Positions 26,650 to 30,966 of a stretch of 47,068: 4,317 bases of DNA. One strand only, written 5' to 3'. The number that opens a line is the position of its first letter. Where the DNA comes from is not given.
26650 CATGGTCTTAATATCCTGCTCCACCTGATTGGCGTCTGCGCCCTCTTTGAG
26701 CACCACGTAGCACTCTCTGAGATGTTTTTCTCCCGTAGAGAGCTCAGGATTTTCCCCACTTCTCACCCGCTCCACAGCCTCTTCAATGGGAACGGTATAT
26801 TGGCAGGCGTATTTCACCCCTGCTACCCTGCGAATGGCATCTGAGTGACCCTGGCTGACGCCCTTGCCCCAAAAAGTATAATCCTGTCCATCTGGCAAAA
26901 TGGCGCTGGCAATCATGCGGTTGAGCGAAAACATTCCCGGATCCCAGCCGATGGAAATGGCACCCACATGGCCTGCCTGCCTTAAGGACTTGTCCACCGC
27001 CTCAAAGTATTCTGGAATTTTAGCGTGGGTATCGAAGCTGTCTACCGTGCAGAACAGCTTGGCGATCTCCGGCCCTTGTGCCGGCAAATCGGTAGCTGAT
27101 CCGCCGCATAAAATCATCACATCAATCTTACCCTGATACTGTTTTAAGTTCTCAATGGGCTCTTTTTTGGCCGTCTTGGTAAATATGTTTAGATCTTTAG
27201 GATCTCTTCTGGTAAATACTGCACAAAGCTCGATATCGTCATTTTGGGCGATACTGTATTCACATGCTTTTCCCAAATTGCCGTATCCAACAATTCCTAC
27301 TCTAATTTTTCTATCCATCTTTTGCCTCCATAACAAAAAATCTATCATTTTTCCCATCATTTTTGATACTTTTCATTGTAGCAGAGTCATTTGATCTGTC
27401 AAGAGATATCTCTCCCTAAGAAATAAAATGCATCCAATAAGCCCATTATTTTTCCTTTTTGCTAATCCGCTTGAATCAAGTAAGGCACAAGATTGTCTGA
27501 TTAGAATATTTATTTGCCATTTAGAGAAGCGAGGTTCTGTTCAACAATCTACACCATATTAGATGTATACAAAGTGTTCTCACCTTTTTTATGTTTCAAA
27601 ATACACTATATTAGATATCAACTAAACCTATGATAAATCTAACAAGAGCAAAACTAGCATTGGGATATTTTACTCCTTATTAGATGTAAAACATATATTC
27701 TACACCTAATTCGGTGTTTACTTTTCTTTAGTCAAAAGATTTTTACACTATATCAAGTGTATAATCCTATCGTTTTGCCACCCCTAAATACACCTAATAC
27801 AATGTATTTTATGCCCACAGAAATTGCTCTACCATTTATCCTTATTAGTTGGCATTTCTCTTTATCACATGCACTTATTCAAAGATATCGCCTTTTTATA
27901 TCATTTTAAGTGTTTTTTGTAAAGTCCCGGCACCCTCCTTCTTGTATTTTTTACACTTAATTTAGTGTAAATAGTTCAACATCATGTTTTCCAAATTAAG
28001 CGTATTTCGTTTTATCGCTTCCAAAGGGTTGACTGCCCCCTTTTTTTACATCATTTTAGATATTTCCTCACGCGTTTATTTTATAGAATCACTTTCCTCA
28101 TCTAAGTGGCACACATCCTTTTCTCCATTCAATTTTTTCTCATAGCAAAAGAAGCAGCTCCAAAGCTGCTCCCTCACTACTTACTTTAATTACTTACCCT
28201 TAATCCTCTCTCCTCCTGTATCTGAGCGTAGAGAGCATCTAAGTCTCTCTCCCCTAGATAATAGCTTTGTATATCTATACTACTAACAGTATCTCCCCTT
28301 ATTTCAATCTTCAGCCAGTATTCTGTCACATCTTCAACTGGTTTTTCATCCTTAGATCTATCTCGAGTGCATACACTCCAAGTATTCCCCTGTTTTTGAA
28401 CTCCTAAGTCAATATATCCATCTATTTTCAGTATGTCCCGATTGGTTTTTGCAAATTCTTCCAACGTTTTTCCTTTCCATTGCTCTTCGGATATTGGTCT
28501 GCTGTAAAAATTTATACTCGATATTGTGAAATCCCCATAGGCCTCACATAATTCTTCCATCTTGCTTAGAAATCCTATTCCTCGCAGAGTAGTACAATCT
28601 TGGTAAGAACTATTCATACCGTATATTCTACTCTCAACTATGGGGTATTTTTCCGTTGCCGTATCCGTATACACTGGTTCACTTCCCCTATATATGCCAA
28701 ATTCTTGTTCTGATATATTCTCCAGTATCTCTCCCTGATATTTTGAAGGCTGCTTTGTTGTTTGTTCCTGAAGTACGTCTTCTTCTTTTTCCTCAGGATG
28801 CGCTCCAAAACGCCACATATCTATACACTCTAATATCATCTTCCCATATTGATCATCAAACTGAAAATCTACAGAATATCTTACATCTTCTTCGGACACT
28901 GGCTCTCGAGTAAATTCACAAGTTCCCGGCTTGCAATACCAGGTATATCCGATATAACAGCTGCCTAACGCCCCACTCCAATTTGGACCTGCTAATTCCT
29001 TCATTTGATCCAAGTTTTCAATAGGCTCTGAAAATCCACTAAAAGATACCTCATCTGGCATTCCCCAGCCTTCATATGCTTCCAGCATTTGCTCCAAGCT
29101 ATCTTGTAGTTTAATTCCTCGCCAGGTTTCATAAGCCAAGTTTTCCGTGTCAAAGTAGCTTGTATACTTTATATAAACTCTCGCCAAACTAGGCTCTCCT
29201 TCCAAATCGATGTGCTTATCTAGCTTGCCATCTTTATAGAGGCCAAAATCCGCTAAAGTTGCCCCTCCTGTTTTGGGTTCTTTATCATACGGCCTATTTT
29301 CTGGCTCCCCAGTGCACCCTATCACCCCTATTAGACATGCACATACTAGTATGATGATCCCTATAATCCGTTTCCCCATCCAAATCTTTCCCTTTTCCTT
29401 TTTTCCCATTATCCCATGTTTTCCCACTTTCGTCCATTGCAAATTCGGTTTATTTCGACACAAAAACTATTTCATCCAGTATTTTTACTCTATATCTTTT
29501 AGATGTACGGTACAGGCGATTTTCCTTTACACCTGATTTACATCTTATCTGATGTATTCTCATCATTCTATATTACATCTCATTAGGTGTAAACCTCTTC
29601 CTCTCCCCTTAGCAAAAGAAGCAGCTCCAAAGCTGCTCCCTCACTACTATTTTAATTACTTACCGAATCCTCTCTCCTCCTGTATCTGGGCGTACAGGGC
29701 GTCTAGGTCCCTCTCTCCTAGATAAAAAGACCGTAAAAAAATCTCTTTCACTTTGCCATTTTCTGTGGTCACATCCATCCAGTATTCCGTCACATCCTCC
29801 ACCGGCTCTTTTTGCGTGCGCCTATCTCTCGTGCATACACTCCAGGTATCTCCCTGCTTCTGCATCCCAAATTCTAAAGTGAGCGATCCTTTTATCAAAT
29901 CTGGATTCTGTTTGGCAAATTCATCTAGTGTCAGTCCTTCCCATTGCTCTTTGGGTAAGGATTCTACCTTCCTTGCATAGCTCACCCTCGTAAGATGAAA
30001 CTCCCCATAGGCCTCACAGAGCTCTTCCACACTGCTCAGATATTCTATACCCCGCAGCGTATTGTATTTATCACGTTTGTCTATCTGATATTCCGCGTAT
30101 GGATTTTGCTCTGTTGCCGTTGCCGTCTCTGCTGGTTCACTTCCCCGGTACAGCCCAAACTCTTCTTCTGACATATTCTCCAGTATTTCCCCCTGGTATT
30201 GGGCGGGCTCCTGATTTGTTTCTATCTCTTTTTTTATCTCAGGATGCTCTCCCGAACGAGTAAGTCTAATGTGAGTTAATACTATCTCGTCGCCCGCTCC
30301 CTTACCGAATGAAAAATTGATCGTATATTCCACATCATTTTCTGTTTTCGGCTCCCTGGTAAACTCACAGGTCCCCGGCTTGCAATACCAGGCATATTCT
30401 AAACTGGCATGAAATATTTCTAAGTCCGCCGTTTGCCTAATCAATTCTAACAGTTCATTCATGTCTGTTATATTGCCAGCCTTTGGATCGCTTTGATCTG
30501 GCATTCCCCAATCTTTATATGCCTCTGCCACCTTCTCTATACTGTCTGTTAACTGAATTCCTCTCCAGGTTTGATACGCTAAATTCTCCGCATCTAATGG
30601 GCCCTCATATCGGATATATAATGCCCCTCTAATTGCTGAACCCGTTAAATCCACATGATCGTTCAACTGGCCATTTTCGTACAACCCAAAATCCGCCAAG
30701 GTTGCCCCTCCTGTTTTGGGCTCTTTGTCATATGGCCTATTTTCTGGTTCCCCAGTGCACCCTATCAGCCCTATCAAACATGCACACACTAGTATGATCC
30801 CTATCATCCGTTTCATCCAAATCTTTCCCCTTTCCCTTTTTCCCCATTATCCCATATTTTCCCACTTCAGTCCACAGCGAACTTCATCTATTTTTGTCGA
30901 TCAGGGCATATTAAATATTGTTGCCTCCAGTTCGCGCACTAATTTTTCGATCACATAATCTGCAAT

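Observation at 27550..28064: ORF-free 0.8-kb AT-rich tract studded with nine copies of an 18-bp palindrome TACAYC-N6-GRTGTA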

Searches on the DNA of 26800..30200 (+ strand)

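Call 33: search_rna_families(source=window, start=26800, end=30200, threshold=evalue, max_evalue=1)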
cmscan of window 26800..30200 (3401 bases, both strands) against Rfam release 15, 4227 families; matches with E-value up to 1: 0.
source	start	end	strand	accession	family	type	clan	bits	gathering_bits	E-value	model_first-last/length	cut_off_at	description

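Call 46: search_dna_similar(query=window:27400-28185:+, collection=phages, mode=distant, max_evalue=0.01)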
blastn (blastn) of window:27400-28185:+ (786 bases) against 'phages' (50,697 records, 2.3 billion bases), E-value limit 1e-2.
No match.

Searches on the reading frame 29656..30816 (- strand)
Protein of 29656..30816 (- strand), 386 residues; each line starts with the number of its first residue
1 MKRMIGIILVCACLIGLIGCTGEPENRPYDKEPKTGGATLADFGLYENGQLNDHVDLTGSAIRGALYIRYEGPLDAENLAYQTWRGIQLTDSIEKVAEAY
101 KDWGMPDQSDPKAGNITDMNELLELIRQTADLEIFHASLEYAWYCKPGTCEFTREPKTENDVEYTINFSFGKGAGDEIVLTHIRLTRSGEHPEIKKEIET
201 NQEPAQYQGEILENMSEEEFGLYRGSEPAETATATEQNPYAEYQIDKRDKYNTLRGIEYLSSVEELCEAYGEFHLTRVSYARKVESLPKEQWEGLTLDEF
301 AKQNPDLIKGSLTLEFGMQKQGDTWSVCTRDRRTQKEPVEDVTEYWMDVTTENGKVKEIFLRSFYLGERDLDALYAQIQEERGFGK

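Call 8: search_protein_families(library=pfam, proteins=[window:29656-30816:-])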
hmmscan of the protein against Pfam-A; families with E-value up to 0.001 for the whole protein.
window:29656-30816:- (386 aa): 0 families

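Call 21: find_homologous_proteins(query=window:29656-30816:-)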
Query window:29656-30816:- (386 aa): 4 proteins with E <= 0.001 among 3038 candidates.
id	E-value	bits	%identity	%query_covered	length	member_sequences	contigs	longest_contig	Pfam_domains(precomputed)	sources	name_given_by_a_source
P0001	3.3e-259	877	99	99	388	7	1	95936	-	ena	-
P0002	1.1e-220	751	84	99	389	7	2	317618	-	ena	-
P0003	1.1e-126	441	52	99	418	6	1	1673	-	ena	-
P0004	1.9e-77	279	57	56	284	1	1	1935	-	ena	-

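Call 22: find_encoding_contigs(protein=P0002, flank=10000, max_places=6)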
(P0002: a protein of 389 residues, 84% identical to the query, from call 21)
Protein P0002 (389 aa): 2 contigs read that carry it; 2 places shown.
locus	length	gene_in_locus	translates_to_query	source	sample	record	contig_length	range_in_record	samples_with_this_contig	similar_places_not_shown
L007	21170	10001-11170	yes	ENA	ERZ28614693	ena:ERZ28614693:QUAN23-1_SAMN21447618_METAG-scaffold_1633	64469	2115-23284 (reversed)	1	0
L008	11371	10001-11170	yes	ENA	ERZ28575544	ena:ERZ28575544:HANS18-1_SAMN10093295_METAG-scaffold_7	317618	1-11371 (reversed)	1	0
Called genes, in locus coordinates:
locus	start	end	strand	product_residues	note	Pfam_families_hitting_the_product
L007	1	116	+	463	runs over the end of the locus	PF01554:MatE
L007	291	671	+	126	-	PF00392:GntR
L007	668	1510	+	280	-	PF00005:ABC_tran, PF13304:AAA_21 (weak)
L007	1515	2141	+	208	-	PF13346:ABC2_membrane_5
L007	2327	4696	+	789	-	PF00122:E1-E2_ATPase, PF00702:Hydrolase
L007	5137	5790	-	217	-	PF01791:DeoC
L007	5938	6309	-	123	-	PF12844:HTH_19, PF13560:HTH_31 (weak), PF01381:HTH_3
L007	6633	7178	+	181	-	PF00210:Ferritin (faint), PF02915:Rubrerythrin, PF21349:RUBY_RBDX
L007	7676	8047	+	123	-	-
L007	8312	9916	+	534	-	-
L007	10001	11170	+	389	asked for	-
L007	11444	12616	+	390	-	-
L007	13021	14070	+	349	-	-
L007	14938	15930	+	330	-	PF16654:DAPDH_C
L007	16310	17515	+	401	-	PF13393:tRNA-synt_His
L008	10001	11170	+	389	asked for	-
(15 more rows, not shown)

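Call 23: find_encoding_contigs(protein=P0001, flank=10000, max_places=6)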
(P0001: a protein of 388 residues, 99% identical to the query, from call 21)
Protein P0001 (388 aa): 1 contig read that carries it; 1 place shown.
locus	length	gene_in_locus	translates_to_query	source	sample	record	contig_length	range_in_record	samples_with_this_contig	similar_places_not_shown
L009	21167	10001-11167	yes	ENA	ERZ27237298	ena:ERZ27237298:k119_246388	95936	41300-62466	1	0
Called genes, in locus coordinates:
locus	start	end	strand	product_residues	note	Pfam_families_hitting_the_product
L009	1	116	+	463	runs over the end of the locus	PF01554:MatE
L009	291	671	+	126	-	PF00392:GntR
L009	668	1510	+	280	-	PF00005:ABC_tran, PF13304:AAA_21 (weak)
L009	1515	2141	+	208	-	PF13346:ABC2_membrane_5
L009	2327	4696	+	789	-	PF00122:E1-E2_ATPase, PF00702:Hydrolase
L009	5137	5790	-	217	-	PF01791:DeoC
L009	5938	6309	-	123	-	PF12844:HTH_19, PF13560:HTH_31 (weak), PF01381:HTH_3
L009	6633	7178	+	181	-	PF00210:Ferritin (faint), PF02915:Rubrerythrin, PF21349:RUBY_RBDX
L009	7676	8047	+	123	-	-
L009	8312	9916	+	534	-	-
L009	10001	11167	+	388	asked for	-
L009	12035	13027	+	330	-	PF16654:DAPDH_C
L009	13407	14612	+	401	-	PF13393:tRNA-synt_His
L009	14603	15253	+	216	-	PF01634:HisG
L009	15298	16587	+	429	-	PF00815:Histidinol_dh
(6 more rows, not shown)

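Call 28: find_encoding_contigs(protein=P0003, flank=10000, max_places=6)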
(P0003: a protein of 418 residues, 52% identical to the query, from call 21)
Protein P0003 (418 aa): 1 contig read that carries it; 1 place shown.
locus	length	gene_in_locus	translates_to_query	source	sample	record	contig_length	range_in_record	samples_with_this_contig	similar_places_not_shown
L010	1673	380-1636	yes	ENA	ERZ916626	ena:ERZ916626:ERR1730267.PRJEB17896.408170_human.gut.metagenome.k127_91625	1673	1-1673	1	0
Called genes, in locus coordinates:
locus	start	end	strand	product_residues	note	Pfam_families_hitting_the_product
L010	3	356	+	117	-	?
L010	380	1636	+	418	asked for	-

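Call 29: find_encoding_contigs(protein=P0004, flank=10000, max_places=6)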
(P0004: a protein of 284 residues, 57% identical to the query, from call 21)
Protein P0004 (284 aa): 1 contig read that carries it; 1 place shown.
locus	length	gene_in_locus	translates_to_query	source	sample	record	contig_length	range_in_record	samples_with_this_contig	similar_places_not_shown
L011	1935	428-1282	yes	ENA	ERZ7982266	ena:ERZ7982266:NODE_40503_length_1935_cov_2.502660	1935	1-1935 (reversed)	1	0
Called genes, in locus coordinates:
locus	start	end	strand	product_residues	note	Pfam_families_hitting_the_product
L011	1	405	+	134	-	?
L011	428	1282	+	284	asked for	-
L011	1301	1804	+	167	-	-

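Call 44: search_protein_families(library=phrogs, proteins=[window:29656-30816:-], max_evalue=0.01)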
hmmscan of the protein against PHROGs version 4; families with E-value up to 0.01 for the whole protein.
window:29656-30816:- (386 aa): 0 families

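Call 45: search_protein_families(library=ncbifam, proteins=[window:29656-30816:-], max_evalue=0.01)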
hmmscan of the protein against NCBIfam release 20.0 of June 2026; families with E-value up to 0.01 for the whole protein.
window:29656-30816:- (386 aa): 0 families
